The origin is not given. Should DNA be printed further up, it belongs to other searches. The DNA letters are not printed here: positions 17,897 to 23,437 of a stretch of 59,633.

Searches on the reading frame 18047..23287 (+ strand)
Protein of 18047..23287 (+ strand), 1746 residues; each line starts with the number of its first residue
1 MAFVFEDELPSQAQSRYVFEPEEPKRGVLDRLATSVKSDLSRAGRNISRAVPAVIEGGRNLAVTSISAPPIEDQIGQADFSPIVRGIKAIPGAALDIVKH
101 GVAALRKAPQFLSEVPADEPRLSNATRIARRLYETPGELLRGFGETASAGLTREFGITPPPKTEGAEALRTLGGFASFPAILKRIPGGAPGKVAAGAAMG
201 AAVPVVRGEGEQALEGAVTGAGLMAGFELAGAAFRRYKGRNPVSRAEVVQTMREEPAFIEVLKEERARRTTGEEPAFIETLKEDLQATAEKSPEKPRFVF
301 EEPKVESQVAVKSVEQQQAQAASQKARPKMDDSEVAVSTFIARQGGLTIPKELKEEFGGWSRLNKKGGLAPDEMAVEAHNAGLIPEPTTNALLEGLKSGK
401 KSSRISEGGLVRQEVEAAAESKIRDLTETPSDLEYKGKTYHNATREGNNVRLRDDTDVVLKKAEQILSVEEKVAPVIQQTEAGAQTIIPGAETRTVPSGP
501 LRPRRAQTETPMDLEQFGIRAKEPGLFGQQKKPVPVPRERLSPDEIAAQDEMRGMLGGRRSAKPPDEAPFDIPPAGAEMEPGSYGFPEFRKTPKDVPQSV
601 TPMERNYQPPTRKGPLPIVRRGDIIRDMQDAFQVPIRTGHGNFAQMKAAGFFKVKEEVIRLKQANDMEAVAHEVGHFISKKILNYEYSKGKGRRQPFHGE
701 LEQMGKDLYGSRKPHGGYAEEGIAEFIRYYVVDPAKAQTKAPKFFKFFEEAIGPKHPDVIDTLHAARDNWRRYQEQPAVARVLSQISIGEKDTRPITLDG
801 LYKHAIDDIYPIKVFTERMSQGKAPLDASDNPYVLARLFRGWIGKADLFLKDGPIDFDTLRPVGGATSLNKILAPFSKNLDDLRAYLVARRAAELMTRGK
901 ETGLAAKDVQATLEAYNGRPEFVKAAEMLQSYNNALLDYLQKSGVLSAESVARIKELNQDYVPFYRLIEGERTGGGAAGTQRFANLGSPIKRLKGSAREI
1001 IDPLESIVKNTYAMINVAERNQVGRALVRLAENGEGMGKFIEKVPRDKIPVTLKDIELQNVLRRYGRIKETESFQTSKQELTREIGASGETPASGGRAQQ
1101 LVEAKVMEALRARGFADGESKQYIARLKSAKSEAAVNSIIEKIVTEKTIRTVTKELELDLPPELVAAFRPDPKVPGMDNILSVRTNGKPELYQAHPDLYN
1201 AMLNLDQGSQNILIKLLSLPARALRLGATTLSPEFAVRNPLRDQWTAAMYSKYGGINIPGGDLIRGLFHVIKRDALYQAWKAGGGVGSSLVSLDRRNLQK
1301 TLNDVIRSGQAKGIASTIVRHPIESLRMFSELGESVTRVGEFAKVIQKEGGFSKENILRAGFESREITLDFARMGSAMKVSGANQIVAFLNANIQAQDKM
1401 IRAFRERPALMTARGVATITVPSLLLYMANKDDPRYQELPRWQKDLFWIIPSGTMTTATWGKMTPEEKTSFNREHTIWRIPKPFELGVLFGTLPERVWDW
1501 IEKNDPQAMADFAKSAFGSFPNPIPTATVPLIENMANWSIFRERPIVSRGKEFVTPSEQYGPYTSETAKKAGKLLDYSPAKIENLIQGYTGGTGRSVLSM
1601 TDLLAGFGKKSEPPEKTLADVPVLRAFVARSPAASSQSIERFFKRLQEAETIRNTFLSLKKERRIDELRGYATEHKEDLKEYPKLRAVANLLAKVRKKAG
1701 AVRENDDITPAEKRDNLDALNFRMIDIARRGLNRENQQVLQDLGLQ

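Call 53: search_protein_families(library=pfam, proteins=[window:18047-23287:+], max_evalue=0.001)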
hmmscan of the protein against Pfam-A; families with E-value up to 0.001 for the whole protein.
window:18047-23287:+ (1746 aa): 1 family
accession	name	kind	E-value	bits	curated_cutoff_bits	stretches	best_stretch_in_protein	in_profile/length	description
PF18857.6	LPD38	-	1.4e-45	156.1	27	1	1433-1624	1-189/189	Large polyvalent protein associated domain 38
